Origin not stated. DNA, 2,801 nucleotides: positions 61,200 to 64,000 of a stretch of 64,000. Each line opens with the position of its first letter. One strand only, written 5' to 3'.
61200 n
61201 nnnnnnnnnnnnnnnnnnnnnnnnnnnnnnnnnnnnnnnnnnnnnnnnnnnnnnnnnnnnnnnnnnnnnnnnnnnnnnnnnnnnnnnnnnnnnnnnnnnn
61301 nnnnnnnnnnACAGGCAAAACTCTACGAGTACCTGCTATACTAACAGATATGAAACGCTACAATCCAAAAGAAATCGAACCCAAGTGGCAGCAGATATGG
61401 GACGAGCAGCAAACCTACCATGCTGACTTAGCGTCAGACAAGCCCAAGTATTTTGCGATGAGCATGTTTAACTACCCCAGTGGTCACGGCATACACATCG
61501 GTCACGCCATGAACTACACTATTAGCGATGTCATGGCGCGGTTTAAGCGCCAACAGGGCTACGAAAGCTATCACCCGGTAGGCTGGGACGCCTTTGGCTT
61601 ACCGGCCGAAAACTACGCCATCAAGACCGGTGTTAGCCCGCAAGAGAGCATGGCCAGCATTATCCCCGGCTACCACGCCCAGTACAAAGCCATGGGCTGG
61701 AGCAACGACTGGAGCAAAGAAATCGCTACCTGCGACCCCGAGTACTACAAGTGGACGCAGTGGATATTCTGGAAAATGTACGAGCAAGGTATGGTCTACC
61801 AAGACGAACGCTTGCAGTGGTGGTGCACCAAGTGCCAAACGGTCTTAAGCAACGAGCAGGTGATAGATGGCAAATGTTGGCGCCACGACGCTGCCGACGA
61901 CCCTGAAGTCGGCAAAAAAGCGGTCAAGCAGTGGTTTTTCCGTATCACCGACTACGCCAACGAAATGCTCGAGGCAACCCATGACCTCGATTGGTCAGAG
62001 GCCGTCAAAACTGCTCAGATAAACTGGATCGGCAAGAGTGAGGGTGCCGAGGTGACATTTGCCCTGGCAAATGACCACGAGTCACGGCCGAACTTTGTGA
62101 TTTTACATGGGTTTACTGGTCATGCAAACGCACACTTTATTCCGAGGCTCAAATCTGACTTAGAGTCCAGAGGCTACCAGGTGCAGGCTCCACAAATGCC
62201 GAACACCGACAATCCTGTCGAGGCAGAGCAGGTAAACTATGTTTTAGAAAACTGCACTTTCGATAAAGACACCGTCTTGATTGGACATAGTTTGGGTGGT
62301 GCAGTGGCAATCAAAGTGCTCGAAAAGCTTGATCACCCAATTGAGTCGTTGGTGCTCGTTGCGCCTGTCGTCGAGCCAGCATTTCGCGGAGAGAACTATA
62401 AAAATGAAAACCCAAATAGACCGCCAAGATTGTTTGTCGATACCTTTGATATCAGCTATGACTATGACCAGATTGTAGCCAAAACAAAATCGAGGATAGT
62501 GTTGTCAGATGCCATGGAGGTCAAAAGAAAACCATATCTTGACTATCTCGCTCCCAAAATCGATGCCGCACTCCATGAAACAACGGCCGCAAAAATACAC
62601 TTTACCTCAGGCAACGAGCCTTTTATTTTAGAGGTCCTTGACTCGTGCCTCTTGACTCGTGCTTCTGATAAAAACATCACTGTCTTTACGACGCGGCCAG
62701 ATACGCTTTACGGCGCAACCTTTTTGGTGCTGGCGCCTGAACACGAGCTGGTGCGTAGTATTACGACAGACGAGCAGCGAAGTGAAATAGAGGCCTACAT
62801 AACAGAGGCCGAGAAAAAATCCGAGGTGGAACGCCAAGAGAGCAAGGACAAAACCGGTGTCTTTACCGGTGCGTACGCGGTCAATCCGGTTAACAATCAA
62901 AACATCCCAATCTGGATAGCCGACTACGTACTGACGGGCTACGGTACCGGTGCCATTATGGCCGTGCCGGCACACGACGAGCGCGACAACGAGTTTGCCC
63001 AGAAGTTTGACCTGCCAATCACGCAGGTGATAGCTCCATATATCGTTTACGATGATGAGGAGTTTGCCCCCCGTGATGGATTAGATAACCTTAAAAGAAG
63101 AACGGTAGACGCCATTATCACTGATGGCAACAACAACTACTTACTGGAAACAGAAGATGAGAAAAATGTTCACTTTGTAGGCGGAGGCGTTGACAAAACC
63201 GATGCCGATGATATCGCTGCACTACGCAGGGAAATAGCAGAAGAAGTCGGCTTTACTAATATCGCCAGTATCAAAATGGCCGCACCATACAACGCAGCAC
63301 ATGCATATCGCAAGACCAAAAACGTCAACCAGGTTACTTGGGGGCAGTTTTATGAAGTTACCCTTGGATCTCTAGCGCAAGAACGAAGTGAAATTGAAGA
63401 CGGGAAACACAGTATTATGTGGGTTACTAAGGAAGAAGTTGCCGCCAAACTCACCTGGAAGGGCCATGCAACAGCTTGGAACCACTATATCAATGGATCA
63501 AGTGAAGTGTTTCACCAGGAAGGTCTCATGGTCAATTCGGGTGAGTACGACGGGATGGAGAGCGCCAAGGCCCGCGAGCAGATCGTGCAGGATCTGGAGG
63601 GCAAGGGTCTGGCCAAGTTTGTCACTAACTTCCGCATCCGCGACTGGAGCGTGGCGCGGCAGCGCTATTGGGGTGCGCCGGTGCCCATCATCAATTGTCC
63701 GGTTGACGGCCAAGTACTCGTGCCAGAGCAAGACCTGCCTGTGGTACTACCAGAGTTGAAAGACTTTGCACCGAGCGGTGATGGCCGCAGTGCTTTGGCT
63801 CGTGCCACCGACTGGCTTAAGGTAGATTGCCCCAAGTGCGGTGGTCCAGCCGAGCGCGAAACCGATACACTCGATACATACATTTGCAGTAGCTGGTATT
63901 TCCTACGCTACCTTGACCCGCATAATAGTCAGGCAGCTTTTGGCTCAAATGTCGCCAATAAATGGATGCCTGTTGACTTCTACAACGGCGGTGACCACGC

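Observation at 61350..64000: Leucyl-tRNA synthetase decorated with an alpha/beta-hydrolase domain and a Nudix-like domain at the two hinges of the CP1 editing domain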

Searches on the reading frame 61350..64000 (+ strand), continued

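Call 12: search_solved_structures(query=window:61350-64000:+, show_alignments=2, max_evalue=1e-20)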
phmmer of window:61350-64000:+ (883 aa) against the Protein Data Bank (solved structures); distinct sequences matched with E-value up to 1e-20: 30.
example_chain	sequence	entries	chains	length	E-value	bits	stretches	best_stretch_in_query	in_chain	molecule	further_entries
2v0c_A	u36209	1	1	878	7.3e-180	603.2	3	1-240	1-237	AMINOACYL-TRNA SYNTHETASE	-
1h3n_A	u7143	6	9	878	7.5e-180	603.2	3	1-240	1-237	LEUCYL-TRNA SYNTHETASE | AMINOACYL-TRNA SYNTHETASE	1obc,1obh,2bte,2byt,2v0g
7nua_A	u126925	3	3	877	8e-143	480.7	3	2-244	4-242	Leucine--tRNA ligase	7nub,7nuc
7nty_A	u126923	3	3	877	8.1e-143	480.7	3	2-244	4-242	Leucine--tRNA ligase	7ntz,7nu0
6q89_A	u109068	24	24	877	8.1e-143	480.7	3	2-244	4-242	Leucine--tRNA ligase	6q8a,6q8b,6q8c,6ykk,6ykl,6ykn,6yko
7nu1_A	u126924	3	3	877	6.2e-142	477.7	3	2-244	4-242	Leucine--tRNA ligase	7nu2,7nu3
3zgz_A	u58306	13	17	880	6e-132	444.7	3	2-244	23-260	LEUCINE--TRNA LIGASE | LEUCYL-TRNA SYNTHETASE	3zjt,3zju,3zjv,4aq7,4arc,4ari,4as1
9tjw_A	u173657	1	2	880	2.5e-131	442.6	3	2-244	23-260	Leucine--tRNA ligase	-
5omw_A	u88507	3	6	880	2.6e-131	442.6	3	2-244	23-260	Leucine--tRNA ligase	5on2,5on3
9twt_A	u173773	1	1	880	2.8e-131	442.5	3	2-244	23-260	Leucine--tRNA ligase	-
9twr_A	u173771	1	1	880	3.1e-131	442.3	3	2-244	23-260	Leucine--tRNA ligase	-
9tws_A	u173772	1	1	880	3.5e-131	442.2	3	2-244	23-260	Leucine--tRNA ligase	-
9twv_A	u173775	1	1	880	7.3e-131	441.1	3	2-244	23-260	Leucine--tRNA ligase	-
9twu_A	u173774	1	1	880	1.2e-130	440.3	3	2-244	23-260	Leucine--tRNA ligase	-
9tjv_A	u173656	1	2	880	1.5e-130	440.1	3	2-244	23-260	Leucine--tRNA ligase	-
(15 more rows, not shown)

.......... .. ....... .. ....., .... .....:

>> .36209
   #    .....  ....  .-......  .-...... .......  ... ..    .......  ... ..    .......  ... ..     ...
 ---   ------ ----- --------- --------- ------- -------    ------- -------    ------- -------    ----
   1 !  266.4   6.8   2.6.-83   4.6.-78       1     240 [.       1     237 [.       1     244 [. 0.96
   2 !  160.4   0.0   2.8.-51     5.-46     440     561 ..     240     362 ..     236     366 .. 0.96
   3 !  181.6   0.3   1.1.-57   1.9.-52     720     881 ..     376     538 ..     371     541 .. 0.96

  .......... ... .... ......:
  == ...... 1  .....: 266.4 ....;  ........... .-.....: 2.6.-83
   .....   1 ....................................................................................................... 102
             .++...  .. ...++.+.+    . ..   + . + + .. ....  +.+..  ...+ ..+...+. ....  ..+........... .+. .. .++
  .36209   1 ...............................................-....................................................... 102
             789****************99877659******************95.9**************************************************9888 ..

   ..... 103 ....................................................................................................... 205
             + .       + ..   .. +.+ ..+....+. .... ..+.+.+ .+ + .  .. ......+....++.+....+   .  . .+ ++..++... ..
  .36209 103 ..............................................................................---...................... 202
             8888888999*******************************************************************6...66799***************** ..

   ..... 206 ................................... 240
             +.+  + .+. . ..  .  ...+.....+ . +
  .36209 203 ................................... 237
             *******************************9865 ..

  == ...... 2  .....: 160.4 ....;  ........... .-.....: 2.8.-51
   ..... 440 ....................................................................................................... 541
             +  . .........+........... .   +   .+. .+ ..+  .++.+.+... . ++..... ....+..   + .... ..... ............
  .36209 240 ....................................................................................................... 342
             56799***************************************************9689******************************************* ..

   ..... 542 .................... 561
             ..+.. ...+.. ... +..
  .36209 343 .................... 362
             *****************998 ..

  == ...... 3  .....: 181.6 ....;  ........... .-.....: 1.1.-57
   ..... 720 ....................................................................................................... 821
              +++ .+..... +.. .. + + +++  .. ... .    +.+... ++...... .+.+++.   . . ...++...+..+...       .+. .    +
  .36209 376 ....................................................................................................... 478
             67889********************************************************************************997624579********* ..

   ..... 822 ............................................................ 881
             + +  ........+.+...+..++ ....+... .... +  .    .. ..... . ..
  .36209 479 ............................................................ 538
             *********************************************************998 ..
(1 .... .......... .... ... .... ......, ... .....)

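Call 18: find_encoding_contigs(protein=P0004, flank=10000, max_places=3)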
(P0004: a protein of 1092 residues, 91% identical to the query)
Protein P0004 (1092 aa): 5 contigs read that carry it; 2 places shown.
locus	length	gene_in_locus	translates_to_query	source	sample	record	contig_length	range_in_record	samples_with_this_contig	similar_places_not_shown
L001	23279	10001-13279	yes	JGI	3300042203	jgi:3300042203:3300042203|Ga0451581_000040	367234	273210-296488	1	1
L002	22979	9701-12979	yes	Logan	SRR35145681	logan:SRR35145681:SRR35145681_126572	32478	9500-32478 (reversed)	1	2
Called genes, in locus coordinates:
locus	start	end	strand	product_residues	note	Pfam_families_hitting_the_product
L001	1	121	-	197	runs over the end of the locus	-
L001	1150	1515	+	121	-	PF10025:DUF2267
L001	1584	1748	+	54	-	-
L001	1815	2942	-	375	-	-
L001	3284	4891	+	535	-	PF08245:Mur_ligase_M, PF02875:Mur_ligase_C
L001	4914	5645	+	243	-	PF12146:Hydrolase_4, PF00561:Abhydrolase_1, PF12697:Abhydrolase_6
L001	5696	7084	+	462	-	PF08245:Mur_ligase_M, PF02875:Mur_ligase_C (weak)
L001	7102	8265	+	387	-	PF01820:Dala_Dala_lig_N, PF02222:ATP-grasp (faint), PF07478:Dala_Dala_lig_C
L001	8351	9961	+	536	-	-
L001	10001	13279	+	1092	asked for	PF00133:tRNA-synt_1, PF09334:tRNA-synt_1g, PF04266:ASCH (weak), PF13603:tRNA-synt_1_2, PF00133:tRNA-synt_1, PF08264:Anticodon_1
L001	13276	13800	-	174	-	-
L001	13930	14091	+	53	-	-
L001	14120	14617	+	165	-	PF01029:NusB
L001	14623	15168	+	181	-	PF00293:NUDIX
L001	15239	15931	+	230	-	PF22935:RM44_endonuclase, PF14622:Ribonucleas_3_3, PF00636:Ribonuclease_3, PF22892:DSRM_MRPL44 (weak), PF00035:dsrm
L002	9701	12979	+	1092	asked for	PF00133:tRNA-synt_1, PF09334:tRNA-synt_1g, PF04266:ASCH (weak), PF13603:tRNA-synt_1_2, PF00133:tRNA-synt_1, PF08264:Anticodon_1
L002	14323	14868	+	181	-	PF00293:NUDIX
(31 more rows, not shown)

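Call 29: find_related_loci(query=window:61350-64000:+, collection=genome_contigs, flank=3000)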
Query window:61350-64000:+ (883 aa) in genome_contigs; peptide patterns used: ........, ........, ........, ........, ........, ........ (x = any residue, [..] = any of these).
166 stretches matched a pattern; 135 encode a relative of the query (tblastn E <= 1e-3); the best 80 are kept; 80 distinct loci.
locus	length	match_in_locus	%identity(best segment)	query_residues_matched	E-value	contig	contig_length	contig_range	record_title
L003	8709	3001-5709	59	1-883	0e+0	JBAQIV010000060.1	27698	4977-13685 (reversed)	MAG: Candidatus Saccharimonadales bacterium isolate MFD10512_ilm_asm_bin23 k127_136605, whole genome shotgun sequence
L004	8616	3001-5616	56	1-883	0e+0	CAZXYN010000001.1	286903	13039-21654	MAG TPA_asm: uncultured Candidatus Saccharibacteria bacterium isolate SRP344714_co2_374 genome assembly, contig: NODE_61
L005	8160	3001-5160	71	1-883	0e+0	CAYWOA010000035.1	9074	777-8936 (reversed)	MAG TPA_asm: uncultured Candidatus Saccharibacteria bacterium isolate SRP135725_co1_623 genome assembly, contig: NODE_11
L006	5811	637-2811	67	1-883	0e+0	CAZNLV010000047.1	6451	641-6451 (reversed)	MAG TPA_asm: uncultured Candidatus Saccharibacteria bacterium isolate binchicken_co152_115 genome assembly, contig: NODE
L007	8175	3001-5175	68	1-883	0e+0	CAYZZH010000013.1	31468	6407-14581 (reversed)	MAG TPA_asm: uncultured Candidatus Saccharibacteria bacterium isolate SRP286056_co1_39 genome assembly, contig: NODE_159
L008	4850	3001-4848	66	1-774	0e+0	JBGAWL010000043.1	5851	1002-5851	MAG: Candidatus Saccharimonadales bacterium isolate MAG_MBR_AS.65 MBRAS-65_NODE_43_length_5851_cov_4.301178, whole genom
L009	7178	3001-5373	66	1-883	0e+0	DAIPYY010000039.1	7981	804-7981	MAG TPA_asm: Candidatus Saccharibacteria bacterium isolate CTOTU7647 NODE_14182_length_7981_cov_5.819076, whole genome s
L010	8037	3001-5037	64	1-883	0e+0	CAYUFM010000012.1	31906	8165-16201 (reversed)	MAG TPA_asm: uncultured Candidatus Saccharibacteria bacterium isolate SRP286056_co1_255 genome assembly, contig: NODE_15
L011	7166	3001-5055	63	1-883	0e+0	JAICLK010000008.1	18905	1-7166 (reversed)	MAG: Candidatus Saccharibacteria bacterium isolate GZL_HY_2_bin.140 k141_2624919_length_18905_cov_12.9866, whole genome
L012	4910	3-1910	62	52-883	0e+0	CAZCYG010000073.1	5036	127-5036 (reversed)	MAG TPA_asm: uncultured Candidatus Saccharibacteria bacterium isolate SRP173033_co1_367 genome assembly, contig: NODE_47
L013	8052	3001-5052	61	1-883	1e-176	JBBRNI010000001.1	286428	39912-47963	MAG: Candidatus Saccharimonadales bacterium isolate La1_metabat2.151 LA1C_B2.151_k141_3541326L_286428_cov_13.0360, whole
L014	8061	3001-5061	56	1-883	1e-153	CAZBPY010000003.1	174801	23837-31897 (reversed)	MAG TPA_asm: uncultured Candidatus Saccharibacteria bacterium isolate binchicken_co350_76 genome assembly, contig: NODE_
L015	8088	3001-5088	56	1-883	1e-152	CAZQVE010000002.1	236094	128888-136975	MAG TPA_asm: uncultured Candidatus Saccharibacteria bacterium isolate SRP263527_co2_210 genome assembly, contig: NODE_18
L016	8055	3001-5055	56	1-883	1e-150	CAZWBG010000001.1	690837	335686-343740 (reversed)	MAG TPA_asm: uncultured Candidatus Saccharibacteria bacterium isolate SRP344714_co1_230 genome assembly, contig: NODE_6_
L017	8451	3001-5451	53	1-883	1e-148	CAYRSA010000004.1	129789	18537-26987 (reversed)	MAG TPA_asm: uncultured Candidatus Saccharibacteria bacterium isolate SRP173033_co1_291 genome assembly, contig: NODE_16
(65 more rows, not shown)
